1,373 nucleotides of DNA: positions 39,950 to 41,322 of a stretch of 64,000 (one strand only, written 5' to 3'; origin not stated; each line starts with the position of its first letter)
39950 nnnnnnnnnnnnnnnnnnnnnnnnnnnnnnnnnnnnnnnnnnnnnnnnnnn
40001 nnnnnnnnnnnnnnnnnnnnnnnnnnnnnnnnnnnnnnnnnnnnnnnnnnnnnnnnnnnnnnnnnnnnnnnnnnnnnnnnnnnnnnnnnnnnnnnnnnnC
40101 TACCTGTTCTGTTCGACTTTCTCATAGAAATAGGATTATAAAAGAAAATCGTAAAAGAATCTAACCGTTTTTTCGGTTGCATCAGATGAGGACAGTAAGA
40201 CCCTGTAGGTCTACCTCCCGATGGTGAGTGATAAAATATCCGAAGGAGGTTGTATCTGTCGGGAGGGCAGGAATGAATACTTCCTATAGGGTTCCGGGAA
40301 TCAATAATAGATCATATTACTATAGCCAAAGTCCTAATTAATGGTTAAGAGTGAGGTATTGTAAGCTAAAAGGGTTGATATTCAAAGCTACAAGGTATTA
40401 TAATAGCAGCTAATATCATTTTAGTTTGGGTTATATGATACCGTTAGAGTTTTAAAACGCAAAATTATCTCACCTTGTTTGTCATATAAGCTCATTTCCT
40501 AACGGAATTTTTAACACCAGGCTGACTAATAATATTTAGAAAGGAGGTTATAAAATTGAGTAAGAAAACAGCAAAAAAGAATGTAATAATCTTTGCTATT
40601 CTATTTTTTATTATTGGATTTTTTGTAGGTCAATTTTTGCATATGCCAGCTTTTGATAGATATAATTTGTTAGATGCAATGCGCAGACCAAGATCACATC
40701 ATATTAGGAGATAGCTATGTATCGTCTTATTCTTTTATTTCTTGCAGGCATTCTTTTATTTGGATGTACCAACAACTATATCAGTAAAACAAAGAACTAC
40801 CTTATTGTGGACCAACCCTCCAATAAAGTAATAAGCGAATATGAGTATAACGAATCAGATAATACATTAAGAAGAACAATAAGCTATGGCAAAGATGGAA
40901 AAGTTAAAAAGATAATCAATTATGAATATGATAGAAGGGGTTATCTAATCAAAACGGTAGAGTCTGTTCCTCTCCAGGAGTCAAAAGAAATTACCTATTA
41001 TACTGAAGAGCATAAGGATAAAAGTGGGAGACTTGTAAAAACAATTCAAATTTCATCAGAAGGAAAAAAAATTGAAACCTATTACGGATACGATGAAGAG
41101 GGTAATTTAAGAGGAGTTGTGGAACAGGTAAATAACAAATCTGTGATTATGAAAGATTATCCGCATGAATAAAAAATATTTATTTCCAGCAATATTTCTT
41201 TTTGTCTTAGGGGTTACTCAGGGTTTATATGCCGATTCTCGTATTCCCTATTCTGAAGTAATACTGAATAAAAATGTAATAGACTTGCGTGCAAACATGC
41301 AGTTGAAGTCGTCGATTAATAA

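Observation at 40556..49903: AT-rich nine-gene envelope operon: YD/RHS-repeat mini-lipoproteins, OM beta-barrel, two polytopic membrane proteins including a PrsW-like protease, beta-helix lipoprotein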

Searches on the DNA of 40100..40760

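Call 68: search_rna_families(source=window, start=40100, end=40760, threshold=evalue, max_evalue=1, show_alignments=2)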
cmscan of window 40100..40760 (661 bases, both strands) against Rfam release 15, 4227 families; matches with E-value up to 1: 0.
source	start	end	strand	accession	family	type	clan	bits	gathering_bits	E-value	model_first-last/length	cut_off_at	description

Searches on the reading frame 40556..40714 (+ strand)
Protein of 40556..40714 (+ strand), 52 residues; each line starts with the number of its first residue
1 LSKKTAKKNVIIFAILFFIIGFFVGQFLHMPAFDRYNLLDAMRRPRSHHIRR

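Call 6: search_protein_families(library=ncbifam, proteins=[window:40556-40714:+], max_evalue=1)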
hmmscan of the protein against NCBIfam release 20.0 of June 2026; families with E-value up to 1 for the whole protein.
window:40556-40714:+ (52 aa): 0 families
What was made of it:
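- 40556..40714 (+): Gene A: a 52-aa single-pass micro-protein. It has a basic N-terminus, a TM helix containing GFxxGQ, and a conserved about 24-residue tail (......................). It is the candidate substrate or precursor for the PrsW protease. No family hit (call 6).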

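Call 77: search_protein_families(library=padloc, proteins=[window:40556-40714:+], max_evalue=0.01)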
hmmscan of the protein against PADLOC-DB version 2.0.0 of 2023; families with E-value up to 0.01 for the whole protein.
window:40556-40714:+ (52 aa): 0 families

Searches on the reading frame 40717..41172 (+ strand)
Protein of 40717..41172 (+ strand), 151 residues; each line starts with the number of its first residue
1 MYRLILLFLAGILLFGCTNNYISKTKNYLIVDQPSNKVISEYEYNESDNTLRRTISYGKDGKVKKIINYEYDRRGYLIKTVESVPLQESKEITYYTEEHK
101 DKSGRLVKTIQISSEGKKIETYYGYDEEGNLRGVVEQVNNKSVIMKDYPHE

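Call 3: search_protein_families(library=pfam, proteins=[window:40717-41172:+], max_evalue=1)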
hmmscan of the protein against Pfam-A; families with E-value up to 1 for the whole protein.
window:40717-41172:+ (151 aa): 3 families
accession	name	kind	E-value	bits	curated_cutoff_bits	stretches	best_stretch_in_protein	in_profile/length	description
PF11178.13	DUF2963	-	1e-05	25.3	22.6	2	38-80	8-50/52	Protein of unknown function (DUF2963)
PF05593.20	RHS_repeat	-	0.0017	19.1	22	0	101-132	2-29/38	RHS Repeat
PF02402.22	Lysis_col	-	0.14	12.4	27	1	5-22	10-27/49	Lysis protein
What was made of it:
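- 40717..41172 (+): Gene B: a 151-aa lipoprotein built from YD/RHS-type beta-hairpin repeats. It is a member of the conserved B-C-D core. DUF2963 E=1e-5 (above cut-off); RHS_repeat 19.1 bits (below the cut-off of 22) in the window copy (call 3).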

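Call 6: search_protein_families(library=ncbifam, proteins=[window:40717-41172:+], max_evalue=1)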
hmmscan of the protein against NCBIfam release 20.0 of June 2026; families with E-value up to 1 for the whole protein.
window:40717-41172:+ (151 aa): 5 families
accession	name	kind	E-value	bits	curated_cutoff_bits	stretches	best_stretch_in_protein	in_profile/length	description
NF041261.1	RHS_core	equivalog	0.0058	14.4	2000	1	57-141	676-768/1261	RHS element core protein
NF047716.1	LIC10260_fam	subfamily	0.014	15.4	100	1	3-44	5-44/109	LIC10260 family lipoprotein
TIGR01643.1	YD_repeat_2x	repeat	0.023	15.2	15.8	0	40-56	18-34/42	YD repeat-containing protein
NF033216.1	lipo_YgdI_YgdR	subfamily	0.13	12.2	42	1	4-27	6-29/71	YgdI/YgdR family lipoprotein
TIGR04153.1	cyanosortA_assc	subfamily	0.29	11.1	100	1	32-105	29-99/185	cyanoexosortase A system-associated protein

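Call 55: search_protein_families(library=pfam, alignment_id=A6, max_evalue=1)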
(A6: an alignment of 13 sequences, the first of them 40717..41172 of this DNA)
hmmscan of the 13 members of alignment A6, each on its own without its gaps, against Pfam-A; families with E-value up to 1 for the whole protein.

A. member 1, window:40717-41172:+ (151 aa): 3 families
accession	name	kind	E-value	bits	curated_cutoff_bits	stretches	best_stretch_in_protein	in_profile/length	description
PF11178.13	DUF2963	-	1e-05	25.3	22.6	2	38-80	8-50/52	Protein of unknown function (DUF2963)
PF05593.20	RHS_repeat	-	0.0017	19.1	22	0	101-132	2-29/38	RHS Repeat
PF02402.22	Lysis_col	-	0.14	12.4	27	1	5-22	10-27/49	Lysis protein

B. families by the number of members that match (of 13 scanned): 24 families
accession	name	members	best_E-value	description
PF05593.20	RHS_repeat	13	3.2e-07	RHS Repeat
PF15283.12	DUF4595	7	0.00058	Domain of unknown function (DUF4595) with porin-like fold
PF11178.13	DUF2963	6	1e-05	Protein of unknown function (DUF2963)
PF12930.12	DUF3836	4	0.0025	Family of unknown function (DUF3836)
PF08139.17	LPAM_1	2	0.00068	Prokaryotic membrane lipoprotein lipid attachment site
PF19653.4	DUF6156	2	0.015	Family of unknown function (DUF6156)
PF23423.1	DUF7111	1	0.0054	Family of unknown function (DUF7111)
PF17961.7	Big_8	1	0.0079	Bacterial Ig domain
PF07044.18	DUF1329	1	0.011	Protein of unknown function (DUF1329)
PF16475.10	DUF5052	1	0.032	Domain of unknown function (DUF5052)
PF06788.19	UPF0257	1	0.059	Uncharacterised protein family (UPF0257)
PF00061.29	Lipocalin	1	0.067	Lipocalin / cytosolic fatty-acid binding protein family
PF06937.16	EURL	1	0.068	EURL protein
PF06674.16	DUF1176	1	0.084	Protein of unknown function (DUF1176)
PF09562.16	RE_LlaMI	1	0.088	LlaMI restriction endonuclease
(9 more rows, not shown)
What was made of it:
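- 40717..41172 (+): RHS_repeat hits 13 of 13 orthologues (call 55).
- Closest known: Rhs / Tc-toxin BC YD-repeat shells and teneurins. Different: B resembles more closely the small Bacteroidota lipoprotein families DUF4595 and DUF3836, which hit 7 and 4 of 13 orthologues weakly (call 55).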

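Call 56: search_solved_structures(query=A6, max_evalue=10, show_alignments=2)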
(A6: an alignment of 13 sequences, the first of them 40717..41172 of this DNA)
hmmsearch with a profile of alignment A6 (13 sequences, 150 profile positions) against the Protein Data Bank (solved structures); distinct sequences matched with E-value up to 10: 28.
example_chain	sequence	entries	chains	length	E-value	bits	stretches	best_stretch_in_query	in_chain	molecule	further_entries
7q97_A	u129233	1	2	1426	2.2e-07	33.7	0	68-148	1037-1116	Rhs family protein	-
8h8a_A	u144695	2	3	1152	1.3e-05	28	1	99-137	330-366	Putative Rhs-family protein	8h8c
8cp6_B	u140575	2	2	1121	0.00018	24.3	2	101-129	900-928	Toxin protein Tse5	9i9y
6l7i_G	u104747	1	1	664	0.00049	22.9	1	36-110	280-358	TccC2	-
4igl_B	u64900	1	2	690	0.0007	22.4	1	37-110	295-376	YenC2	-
8h8b_A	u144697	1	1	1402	0.0011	21.7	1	99-137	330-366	Putative Rhs-family protein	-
8uxt_A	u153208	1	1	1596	0.0025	20.6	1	22-91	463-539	Tse15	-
8uy4_A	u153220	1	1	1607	0.0027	20.5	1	22-91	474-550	Tse15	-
9c4k_Q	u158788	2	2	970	0.0053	19.5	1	37-110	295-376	Toxin subunit YenC2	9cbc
6h6g_A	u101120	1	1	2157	0.014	18.2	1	36-110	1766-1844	TcdB2,TccC3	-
4o9x_A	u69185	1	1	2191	0.015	18.1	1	36-110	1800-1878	TcdB2, TccC3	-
6sup_A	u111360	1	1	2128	0.017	17.9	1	36-110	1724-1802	TcdB2,TccC3,Cell division control protein 42 homolog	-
6suq_A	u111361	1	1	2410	0.02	17.7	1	36-110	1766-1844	TcdB2,TccC3,Genome polyprotein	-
6h6e_F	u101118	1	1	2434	0.02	17.7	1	36-110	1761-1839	TcdB2,TccC3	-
6h6f_F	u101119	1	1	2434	0.02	17.7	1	36-110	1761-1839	TcdB2,TccC3,TccC3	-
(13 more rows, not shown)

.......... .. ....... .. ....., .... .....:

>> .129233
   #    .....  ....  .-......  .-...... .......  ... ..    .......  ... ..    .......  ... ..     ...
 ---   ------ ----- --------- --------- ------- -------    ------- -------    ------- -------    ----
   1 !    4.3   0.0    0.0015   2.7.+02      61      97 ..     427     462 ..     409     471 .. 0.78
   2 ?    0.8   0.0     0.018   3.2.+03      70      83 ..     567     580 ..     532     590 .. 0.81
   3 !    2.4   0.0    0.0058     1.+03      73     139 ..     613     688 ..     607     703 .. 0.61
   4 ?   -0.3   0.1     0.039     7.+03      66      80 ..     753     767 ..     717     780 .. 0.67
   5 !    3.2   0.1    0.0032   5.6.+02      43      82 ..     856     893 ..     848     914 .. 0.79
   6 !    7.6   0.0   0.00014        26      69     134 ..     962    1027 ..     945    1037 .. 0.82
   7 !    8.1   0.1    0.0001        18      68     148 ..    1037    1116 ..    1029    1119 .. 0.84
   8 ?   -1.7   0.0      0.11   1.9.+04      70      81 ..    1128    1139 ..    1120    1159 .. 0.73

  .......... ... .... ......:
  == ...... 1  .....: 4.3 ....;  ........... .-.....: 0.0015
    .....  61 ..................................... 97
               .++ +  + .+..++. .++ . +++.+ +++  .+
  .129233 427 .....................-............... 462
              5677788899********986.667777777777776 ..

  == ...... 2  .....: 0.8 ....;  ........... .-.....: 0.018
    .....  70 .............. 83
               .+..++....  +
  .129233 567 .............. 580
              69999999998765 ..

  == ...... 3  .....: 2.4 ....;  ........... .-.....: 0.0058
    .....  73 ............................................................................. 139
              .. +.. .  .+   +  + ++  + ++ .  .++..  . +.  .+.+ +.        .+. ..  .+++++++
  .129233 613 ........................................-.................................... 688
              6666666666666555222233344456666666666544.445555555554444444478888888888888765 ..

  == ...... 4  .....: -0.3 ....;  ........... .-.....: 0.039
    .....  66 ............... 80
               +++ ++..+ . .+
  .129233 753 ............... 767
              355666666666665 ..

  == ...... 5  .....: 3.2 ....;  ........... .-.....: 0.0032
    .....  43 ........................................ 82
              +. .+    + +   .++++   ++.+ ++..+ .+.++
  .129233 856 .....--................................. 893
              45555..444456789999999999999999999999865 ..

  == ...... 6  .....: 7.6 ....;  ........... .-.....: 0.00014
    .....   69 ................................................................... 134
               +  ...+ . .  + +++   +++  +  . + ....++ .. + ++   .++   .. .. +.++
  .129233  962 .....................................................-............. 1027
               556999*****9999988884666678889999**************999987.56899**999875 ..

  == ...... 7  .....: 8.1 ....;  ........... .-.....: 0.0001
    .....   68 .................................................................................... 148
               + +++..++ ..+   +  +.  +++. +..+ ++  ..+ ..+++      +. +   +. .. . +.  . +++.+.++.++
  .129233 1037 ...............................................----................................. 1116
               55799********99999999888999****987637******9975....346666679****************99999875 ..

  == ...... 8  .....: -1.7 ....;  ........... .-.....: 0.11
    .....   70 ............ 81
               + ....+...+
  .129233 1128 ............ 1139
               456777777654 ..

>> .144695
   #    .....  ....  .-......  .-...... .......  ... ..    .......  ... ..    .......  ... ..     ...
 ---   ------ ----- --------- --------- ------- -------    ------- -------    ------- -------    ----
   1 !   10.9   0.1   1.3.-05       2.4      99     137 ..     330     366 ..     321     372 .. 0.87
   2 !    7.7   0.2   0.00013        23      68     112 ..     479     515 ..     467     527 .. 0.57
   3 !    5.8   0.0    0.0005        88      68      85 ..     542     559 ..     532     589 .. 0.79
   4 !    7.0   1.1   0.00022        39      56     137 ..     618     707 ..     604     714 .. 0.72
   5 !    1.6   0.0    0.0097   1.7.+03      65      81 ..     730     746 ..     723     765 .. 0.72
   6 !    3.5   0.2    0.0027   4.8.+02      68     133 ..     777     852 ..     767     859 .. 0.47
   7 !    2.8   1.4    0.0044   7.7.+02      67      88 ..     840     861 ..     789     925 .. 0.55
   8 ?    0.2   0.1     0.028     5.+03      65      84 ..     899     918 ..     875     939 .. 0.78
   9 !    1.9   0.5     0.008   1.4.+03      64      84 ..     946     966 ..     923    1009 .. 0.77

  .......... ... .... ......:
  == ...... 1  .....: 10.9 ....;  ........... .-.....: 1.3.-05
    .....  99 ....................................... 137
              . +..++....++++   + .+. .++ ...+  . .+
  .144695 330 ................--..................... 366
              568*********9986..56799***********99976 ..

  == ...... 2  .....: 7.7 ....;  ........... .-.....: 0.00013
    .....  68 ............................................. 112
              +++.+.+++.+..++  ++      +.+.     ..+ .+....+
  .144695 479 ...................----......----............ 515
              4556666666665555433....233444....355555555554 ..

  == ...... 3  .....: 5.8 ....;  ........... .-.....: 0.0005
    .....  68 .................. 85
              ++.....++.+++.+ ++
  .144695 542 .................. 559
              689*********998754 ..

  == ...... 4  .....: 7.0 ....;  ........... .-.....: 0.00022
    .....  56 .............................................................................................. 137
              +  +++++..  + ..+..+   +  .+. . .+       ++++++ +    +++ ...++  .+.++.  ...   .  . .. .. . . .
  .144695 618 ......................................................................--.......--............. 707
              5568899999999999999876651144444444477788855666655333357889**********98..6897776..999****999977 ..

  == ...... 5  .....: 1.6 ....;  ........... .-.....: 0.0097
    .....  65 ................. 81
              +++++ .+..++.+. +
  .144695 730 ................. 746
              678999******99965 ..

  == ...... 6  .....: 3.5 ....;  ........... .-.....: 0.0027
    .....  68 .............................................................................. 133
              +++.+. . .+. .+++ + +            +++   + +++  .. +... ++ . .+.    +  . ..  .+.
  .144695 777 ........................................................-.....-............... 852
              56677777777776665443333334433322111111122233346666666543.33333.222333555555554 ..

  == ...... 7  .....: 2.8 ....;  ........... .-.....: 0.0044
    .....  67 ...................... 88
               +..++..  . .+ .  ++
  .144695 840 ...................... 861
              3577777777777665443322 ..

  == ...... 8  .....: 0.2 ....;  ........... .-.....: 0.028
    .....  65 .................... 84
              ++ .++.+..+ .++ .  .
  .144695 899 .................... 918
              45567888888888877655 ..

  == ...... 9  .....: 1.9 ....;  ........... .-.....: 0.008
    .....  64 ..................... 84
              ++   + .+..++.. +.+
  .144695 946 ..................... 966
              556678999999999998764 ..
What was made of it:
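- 40717..41172 (+): The profile hits solved Rhs/TccC/YenC chains, best E=2.2e-7 (call 56).
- On RHS / YD-repeat proteins: PDB Rhs/TccC/YenC hits reach E=2.2e-7 (call 56).
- Checked: RHS_repeat hits 13 of 13 orthologues (best E=3.2e-7), and a B profile hits solved Rhs, TccC and YenC proteins (best E=2.2e-7) (calls 55, 56).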

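Call 77: search_protein_families(library=padloc, proteins=[window:40717-41172:+], max_evalue=0.01)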
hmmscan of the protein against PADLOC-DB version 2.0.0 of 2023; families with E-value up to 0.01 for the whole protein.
window:40717-41172:+ (151 aa): 0 families
